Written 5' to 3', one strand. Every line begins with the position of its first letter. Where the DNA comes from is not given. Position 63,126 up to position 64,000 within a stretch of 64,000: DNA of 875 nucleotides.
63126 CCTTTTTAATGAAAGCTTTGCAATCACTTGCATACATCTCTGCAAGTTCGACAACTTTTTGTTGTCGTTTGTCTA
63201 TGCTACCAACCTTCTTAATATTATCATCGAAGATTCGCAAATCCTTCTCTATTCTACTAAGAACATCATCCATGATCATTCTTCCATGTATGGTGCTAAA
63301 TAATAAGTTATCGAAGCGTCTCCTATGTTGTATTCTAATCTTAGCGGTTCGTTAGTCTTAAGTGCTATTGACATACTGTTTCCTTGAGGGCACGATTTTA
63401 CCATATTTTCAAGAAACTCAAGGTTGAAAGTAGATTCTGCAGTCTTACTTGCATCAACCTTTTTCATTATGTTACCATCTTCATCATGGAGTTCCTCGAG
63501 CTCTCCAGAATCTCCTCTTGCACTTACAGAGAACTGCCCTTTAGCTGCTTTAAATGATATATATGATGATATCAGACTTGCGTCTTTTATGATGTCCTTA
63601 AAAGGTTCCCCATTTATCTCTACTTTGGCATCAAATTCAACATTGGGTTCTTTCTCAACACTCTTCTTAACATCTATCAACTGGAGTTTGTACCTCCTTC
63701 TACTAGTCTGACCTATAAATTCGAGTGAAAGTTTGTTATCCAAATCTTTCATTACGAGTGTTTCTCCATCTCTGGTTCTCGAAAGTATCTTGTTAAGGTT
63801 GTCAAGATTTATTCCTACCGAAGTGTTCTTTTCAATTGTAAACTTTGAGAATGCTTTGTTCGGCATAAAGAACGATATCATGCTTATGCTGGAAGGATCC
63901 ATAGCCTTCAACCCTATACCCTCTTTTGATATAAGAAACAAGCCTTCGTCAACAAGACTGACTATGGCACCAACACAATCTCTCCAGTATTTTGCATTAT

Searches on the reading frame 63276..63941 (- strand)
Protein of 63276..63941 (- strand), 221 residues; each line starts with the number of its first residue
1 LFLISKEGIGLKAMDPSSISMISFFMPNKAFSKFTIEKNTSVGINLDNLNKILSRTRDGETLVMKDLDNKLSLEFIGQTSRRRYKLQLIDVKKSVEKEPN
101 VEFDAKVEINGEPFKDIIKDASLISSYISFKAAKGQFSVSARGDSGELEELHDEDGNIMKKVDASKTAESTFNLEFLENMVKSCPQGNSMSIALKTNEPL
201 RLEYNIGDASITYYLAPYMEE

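Call 62: find_encoding_contigs(protein=window:63276-63941:-, flank=10000, max_places=1)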
Protein window:63276-63941:- (221 aa): no gene with exactly this product is on record in the collection.
